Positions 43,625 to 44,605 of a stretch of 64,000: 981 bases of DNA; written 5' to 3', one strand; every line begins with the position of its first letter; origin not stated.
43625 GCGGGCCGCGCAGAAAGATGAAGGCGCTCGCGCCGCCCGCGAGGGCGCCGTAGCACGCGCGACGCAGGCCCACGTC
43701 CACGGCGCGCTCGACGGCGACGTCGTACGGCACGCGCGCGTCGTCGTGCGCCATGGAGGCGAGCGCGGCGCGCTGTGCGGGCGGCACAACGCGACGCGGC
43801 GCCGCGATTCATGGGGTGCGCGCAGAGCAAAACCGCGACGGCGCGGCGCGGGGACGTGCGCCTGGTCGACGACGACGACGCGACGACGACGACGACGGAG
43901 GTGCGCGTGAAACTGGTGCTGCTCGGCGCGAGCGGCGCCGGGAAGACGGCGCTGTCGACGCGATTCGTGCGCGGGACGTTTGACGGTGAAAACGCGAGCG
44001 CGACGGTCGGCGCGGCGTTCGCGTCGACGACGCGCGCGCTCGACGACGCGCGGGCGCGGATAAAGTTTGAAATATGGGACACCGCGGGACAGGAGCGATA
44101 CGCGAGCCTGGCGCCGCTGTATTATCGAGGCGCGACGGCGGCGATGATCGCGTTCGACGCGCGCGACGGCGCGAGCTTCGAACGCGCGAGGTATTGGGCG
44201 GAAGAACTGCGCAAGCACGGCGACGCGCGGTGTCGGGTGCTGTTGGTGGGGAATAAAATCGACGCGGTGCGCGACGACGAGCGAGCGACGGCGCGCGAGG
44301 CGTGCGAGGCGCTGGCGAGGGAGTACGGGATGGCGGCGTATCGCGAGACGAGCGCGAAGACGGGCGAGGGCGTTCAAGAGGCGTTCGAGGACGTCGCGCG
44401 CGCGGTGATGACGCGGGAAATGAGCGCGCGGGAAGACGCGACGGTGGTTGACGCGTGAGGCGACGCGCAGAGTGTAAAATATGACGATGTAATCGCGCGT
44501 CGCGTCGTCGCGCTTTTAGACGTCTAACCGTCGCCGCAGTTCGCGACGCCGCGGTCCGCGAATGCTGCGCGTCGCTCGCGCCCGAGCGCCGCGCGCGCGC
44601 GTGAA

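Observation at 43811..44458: ARA6/RabF1-type Rab5: N-terminal Met-Gly-Cys acylation motif and no C-terminal prenylation cysteines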

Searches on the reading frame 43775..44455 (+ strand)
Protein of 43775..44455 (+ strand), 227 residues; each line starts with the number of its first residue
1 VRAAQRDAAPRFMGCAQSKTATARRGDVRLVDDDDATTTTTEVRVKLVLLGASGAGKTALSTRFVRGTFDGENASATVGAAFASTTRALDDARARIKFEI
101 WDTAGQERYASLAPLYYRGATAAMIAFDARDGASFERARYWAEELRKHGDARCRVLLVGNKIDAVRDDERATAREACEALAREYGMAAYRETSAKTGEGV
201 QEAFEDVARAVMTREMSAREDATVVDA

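Call 3: search_protein_families(library=pfam, proteins=[window:43811-44455:+], max_evalue=0.01)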
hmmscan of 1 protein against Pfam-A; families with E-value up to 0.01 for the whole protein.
window:43811-44455:+ (215 aa): 7 families
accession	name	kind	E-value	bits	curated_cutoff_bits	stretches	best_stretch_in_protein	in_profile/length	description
PF00071.28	Ras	-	1.3e-44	152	21.6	1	34-200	1-161/162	Ras family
PF08477.19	Roc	-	1.3e-30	106.5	27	1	34-151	1-119/119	Ras of Complex, Roc, domain of DAPkinase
PF00025.27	Arf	-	1e-12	48.3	22.3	1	30-197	12-172/174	ADP-ribosylation factor family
PF00009.33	GTP_EFTU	-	1.9e-05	24.8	26.5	1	71-197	62-184/188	Elongation factor Tu GTP binding domain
PF03193.22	RsgA_GTPase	-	0.0048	17.2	30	0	35-52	109-126/174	RsgA GTPase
PF01926.29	MMR_HSR1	-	0.0063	17.1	21.9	0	35-95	2-58/113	50S ribosome-binding GTPase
PF21989.2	RA_2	-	0.0086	16.6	27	0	140-174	4-38/94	RA like domain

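Call 4: search_solved_structures(query=window:43811-44455:+, max_evalue=1e-10, show_alignments=3)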
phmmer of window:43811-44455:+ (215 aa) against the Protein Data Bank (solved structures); distinct sequences matched with E-value up to 1e-10: 771 (the best 60 are shown).
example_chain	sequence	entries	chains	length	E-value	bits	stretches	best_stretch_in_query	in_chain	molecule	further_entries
2efc_B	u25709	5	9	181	2e-43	152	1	29-199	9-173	Small GTP-binding protein-like | Ras-related protein RABF2b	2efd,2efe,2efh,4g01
1ek0_A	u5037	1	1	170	2.8e-40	141.7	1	32-197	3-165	PROTEIN (GTP-BINDING PROTEIN YPT51)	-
1huq_A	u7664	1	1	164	4.5e-37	131.2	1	33-197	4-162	RAB5C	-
4q9u_B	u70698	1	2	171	5.4e-37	131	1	32-198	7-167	Ras-related protein Rab-5A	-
1tu3_A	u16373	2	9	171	5.5e-37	131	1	32-198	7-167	Ras-related protein Rab-5A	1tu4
1n6h_A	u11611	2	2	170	5.5e-37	131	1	32-198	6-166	Ras-related protein Rab-5A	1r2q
1n6i_A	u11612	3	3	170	1e-36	130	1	32-198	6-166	Ras-related protein Rab-5A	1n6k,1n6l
1n6o_A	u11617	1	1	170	1.1e-36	130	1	32-198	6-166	Ras-related protein Rab-5A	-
1n6p_A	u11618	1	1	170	1.1e-36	130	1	32-198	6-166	Ras-related protein Rab-5A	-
1n6n_A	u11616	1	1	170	1.1e-36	130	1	32-198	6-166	Ras-related protein Rab-5A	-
1n6r_A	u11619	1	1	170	2e-36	129.1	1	32-198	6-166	Ras-related protein Rab-5A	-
9rx5_E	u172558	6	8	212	2.1e-36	129.1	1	32-201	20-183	Ras-related protein Rab-5A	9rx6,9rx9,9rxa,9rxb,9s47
2hei_A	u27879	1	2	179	2.3e-36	128.9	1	32-199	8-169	Ras-related protein Rab-5B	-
8xtu_A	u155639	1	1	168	2.8e-36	128.7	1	32-198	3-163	Rab5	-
5yoz_A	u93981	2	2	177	2.9e-36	128.6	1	32-197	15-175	Rab5a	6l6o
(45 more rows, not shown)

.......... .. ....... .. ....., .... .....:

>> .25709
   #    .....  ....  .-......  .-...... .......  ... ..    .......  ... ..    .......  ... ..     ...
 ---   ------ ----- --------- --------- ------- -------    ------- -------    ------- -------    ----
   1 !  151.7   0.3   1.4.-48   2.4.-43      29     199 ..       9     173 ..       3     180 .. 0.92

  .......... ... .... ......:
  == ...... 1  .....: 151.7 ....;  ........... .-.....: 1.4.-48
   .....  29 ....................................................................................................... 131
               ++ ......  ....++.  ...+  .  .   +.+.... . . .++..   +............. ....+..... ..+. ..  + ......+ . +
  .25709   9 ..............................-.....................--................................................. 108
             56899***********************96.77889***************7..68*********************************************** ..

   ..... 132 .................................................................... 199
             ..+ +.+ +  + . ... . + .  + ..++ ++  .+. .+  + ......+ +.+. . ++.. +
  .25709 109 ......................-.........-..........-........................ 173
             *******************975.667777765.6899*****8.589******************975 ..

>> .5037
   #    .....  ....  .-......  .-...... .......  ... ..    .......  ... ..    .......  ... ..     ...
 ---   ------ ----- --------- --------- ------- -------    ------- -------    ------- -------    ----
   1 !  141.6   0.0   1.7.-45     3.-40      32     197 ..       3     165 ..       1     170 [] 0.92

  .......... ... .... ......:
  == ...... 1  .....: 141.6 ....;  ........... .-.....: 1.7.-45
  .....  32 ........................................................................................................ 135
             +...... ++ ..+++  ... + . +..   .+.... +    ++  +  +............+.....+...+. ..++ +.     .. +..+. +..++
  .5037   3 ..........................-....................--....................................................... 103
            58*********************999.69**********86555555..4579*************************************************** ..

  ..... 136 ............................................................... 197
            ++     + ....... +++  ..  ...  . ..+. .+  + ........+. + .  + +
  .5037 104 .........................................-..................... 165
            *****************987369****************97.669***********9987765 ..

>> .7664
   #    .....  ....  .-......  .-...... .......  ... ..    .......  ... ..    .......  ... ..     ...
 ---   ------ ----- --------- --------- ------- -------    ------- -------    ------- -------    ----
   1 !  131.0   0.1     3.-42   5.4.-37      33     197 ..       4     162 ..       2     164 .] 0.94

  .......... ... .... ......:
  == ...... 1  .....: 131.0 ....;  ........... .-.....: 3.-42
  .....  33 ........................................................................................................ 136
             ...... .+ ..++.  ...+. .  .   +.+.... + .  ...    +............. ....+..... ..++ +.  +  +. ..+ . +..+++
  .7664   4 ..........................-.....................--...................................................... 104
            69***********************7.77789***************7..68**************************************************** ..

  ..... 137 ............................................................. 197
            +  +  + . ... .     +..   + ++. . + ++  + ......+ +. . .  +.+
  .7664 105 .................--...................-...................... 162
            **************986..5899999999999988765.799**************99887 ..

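Call 6: find_homologous_proteins(query=window:43811-44455:+, max_evalue=1e-20)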
Query window:43811-44455:+ (215 aa): 3972 proteins with E <= 1e-20 among 8000 candidates; the best 120 are listed.
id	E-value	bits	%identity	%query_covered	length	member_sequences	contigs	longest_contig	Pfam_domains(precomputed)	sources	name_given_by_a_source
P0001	1.7e-127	441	100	100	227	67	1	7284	PF00025.28,PF08477.20,PF00009.34,PF00071.29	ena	-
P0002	9.2e-103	360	86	100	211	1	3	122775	PF00025.28,PF08477.20,PF00071.29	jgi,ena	-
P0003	2.4e-102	359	85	100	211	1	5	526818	PF00025.28,PF08477.20,PF00071.29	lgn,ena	-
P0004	2.4e-99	349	99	77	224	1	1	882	PF00025.28,PF08477.20,PF00071.29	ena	-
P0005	5.7e-89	315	88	85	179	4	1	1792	PF00025.28,PF08477.20,PF00071.29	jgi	-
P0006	5.2e-85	302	79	87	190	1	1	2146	PF00025.28,PF08477.20,PF00009.34,PF00071.29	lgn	-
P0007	3.6e-83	296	76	90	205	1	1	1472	PF00025.28,PF08477.20,PF00009.34,PF00071.29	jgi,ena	-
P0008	5.9e-73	263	85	70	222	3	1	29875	PF00025.28,PF08477.20,PF00071.29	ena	-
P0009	5.3e-68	247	100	45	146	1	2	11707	PF00071.29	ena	-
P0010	4.9e-64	234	98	55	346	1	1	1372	PF01425.27,PF08477.20,PF00071.29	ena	-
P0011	2.5e-62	228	80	66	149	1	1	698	PF08477.20,PF00071.29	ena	-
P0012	5.1e-61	224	46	90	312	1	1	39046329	PF00025.28,PF08477.20,PF03193.23,PF00071.29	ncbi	ncbi:Ras-related protein rabf1 [Orobanche gracilis]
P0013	1.0e-57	213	69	80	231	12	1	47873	PF00025.28,PF08477.20,PF00071.29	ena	-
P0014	2.3e-56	209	36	76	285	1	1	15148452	PF00025.28,PF08477.20,PF03193.23,PF04670.19,PF00071.29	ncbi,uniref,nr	ncbi:DRAB5-RELATED [Salix viminalis]|uniref:DRAB5-RELATED n=1 Tax=Salix viminalis TaxID=40686 RepID=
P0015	6.5e-56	207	66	80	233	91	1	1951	PF00025.28,PF08477.20,PF00071.29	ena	-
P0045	2.5e-46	176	49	91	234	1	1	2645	PF00025.28,PF08477.20,PF00071.29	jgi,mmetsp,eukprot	mmetsp:Transcript_21392/g.53105 ORF Transcript_21392/g.53105 Transcript_21392/m.53105 type:complete 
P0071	2.5e-44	170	47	97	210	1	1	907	PF00025.28,PF08477.20,PF03193.23,PF00071.29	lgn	-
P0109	2.6e-43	166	49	93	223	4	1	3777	PF00025.28,PF08477.20,PF00071.29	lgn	-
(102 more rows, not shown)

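Call 14: find_encoding_contigs(protein=P0003, flank=10000, max_places=4)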
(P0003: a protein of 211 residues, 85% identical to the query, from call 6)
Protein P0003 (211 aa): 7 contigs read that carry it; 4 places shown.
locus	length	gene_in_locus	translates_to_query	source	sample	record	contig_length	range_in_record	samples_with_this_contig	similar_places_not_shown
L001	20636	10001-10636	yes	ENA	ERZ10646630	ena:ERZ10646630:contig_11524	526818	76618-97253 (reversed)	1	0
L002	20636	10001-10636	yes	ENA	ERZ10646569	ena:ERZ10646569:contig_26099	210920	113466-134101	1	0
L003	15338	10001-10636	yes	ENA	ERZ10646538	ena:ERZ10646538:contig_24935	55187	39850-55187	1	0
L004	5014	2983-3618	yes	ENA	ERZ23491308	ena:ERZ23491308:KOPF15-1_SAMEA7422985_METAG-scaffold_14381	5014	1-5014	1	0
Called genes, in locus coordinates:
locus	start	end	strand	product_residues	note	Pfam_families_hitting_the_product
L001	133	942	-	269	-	PF13920:zf-C3HC4_3 (weak)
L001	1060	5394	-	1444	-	PF00069:Pkinase, PF07714:PK_Tyr_Ser-Thr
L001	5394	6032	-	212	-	-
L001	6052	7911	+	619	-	PF21743:PTM_DIR17_Tudor, PF00855:PWWP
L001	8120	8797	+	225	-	PF01088:Peptidase_C12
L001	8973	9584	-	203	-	PF00179:UQ_con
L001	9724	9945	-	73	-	PF04418:DUF543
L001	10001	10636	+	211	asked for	PF00025:Arf, PF00071:Ras, PF08477:Roc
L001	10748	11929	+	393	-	PF00588:SpoU_methylase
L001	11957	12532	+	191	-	-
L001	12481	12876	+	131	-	-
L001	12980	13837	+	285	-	PF01263:Aldose_epim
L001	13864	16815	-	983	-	PF14700:RPOL_N, PF00940:RNA_pol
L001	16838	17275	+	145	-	-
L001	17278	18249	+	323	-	PF01159:Ribosomal_L6e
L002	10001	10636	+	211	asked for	PF00025:Arf, PF00071:Ras, PF08477:Roc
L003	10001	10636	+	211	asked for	PF00025:Arf, PF00071:Ras, PF08477:Roc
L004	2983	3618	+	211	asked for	PF00025:Arf, PF00071:Ras, PF08477:Roc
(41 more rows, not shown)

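Call 18: search_protein_representatives(protein=window:43811-44455:+)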
Query: 215 residues. Proteins with E-value up to 0.001 (for the whole library): 58763; up to 1e-10: 26029; up to 1e-30: 254. The best 150 are listed.
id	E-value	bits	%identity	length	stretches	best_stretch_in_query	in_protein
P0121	6.1e-100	349.4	38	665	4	24-205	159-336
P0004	7.6e-100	349.1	99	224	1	1-167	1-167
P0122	2.3e-75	269.2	34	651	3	30-204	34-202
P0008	1.9e-73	263.0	76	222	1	1-183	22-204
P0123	2.9e-73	262.4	36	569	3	31-207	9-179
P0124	4.0e-71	255.4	33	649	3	30-205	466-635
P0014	7.3e-57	208.9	52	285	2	33-131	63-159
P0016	3.4e-55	203.4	66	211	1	20-202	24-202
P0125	9.8e-55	201.9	35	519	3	9-203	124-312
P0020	3.6e-53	196.8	64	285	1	13-210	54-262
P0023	1.6e-49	185.0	59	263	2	23-159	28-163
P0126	7.1e-49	182.8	30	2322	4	16-204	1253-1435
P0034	1.7e-48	181.6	58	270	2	19-166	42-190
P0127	1.8e-47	178.2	37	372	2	33-193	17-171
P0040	2.3e-47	177.9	55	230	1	19-199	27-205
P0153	8.7e-40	153.2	47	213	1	2-202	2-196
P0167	6.7e-38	147.0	45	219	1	32-208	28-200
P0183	4.7e-36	141.0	44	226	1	21-203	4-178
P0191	1.2e-35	139.7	47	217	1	30-199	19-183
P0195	2.6e-35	138.6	51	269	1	32-205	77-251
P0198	4.4e-35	137.8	48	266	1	31-198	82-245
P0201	5.8e-35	137.4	48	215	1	35-199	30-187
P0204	8.2e-35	137.0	44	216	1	30-201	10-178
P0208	9.5e-35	136.8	46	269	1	27-204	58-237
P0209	1.2e-34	136.4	48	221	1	28-200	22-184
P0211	1.8e-34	135.9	50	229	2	30-153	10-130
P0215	2.7e-34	135.3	44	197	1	33-209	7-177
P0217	3.1e-34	135.1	49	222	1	22-198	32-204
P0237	1.0e-33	133.4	45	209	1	32-198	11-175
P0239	1.1e-33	133.3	42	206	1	21-200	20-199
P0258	5.0e-33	131.1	41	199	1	1-201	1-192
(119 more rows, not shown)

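Call 23: list_cluster_members(proteins=[P0191, P0201, P0167, P0208, P0211, P0183, P0215, P0237, P0204, P0209])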
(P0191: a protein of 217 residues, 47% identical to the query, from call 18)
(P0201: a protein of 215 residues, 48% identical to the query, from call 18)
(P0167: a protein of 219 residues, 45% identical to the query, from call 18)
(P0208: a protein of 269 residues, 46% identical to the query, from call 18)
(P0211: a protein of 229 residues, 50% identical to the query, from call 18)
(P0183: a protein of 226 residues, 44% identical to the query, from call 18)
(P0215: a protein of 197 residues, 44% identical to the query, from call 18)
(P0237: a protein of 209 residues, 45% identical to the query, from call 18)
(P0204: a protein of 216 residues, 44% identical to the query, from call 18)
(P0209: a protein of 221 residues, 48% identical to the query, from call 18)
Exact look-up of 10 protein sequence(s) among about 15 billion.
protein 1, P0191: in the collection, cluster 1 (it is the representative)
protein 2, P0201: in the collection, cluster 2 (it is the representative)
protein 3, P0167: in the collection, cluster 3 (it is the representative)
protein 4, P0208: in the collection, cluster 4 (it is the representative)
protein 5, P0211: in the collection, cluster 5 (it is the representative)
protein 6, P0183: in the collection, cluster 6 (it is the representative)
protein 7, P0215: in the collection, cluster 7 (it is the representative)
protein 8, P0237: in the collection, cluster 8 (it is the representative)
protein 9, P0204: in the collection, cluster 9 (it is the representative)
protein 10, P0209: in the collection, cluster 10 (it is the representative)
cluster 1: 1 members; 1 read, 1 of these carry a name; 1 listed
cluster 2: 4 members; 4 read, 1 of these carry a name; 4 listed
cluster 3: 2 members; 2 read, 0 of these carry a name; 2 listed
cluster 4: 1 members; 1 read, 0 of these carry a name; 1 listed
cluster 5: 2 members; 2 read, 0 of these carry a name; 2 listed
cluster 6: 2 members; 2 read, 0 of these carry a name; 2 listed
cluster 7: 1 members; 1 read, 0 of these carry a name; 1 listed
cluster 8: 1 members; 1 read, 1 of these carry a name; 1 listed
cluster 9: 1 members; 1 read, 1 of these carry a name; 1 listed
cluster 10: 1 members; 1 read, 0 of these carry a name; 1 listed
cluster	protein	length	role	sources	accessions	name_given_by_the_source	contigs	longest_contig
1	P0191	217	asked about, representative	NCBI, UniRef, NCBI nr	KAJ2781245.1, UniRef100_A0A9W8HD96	GTP-binding protein of the rab/ypt [Coemansia javaensis] | GTP-binding protein of the rab/ypt n=1 Tax=Coemansia javaensis TaxID=2761396 ...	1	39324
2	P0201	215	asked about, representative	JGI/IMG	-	-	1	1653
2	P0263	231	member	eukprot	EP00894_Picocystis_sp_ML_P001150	jgi/Pico_ML_1/51667/g241.t1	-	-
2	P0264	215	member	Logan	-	-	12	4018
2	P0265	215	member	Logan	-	-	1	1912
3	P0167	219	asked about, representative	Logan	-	-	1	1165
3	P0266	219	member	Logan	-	-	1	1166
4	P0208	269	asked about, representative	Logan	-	-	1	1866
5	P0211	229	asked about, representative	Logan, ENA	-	-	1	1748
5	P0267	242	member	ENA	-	-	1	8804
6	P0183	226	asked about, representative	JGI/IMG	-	-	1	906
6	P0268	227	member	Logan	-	-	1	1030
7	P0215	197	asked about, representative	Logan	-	-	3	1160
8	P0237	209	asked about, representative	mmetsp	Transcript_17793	Transcript_17793/g.46020 ORF Transcript_17793/g.46020 Transcript_17793/m.46020 ...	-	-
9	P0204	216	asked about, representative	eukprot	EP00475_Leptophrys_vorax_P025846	TRINITY_DN36169_c0_g1_i1.p1 TRINITY_DN36169_c0_g1~~TRINITY_DN36169_c0_g1_i1.p1 ORF ...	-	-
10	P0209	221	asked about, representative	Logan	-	-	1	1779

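Call 24: list_cluster_members(proteins=[P0153, P0195, P0198, P0217, P0258, P0239, P0071, P0109, P0045, P0013])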
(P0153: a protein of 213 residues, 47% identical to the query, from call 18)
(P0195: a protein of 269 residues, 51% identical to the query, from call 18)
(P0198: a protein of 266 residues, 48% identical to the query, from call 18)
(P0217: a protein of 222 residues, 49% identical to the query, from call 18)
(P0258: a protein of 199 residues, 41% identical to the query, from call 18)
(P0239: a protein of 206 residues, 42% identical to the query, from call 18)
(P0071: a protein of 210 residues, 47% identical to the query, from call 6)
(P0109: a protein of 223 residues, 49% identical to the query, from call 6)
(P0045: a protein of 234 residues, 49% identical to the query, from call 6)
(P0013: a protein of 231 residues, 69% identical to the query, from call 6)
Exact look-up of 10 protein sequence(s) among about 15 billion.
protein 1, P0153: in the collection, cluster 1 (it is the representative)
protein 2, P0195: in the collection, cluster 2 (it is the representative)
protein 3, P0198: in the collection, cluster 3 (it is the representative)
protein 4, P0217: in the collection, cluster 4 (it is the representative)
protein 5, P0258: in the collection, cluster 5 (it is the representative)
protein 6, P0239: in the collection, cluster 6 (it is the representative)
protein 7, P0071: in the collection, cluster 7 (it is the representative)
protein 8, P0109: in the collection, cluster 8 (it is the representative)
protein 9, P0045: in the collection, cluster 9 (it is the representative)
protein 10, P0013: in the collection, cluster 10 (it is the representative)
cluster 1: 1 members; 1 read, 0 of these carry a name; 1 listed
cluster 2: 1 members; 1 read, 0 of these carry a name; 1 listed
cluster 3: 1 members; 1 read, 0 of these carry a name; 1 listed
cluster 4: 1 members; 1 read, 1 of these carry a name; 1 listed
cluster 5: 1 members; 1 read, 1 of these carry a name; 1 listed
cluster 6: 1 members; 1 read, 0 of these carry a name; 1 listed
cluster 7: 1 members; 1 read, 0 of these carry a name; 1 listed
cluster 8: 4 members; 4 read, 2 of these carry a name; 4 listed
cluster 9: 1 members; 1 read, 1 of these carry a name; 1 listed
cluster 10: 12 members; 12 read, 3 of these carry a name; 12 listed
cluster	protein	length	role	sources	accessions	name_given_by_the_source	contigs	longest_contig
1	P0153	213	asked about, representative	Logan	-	-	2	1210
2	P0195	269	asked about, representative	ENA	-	-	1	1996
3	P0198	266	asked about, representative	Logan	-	-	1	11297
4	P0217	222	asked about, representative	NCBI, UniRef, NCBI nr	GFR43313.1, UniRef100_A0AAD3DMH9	hypothetical protein Agub_g4380 [Astrephomene gubernaculifera] | Uncharacterized protein n=1 Tax=Astrephomene gubernaculifera TaxID=47775 ...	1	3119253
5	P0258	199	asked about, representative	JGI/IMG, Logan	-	Ras-related protein Rab-5C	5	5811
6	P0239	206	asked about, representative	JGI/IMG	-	-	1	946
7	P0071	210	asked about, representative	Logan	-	-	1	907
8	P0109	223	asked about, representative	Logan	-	-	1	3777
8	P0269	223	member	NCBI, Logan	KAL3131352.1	hypothetical protein ABBQ38_000637 [Trebouxia sp. C0009 RCD-2024]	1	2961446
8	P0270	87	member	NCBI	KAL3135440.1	hypothetical protein ABBQ32_007621 [Trebouxia sp. C0010 RCD-2024]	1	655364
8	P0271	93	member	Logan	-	-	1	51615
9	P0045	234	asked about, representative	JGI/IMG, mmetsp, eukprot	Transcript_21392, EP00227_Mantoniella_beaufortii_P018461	Transcript_21392/g.53105 ORF Transcript_21392/g.53105 Transcript_21392/m.53105 ... | CAMPEP_0197581286 /NCGR_PEP_ID=MMETSP1326-20131121/4844_1 /TAXON_ID=1155430 ...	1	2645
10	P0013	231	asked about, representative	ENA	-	-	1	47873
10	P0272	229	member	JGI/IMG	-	small GTP-binding protein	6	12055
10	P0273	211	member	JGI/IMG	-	small GTP-binding protein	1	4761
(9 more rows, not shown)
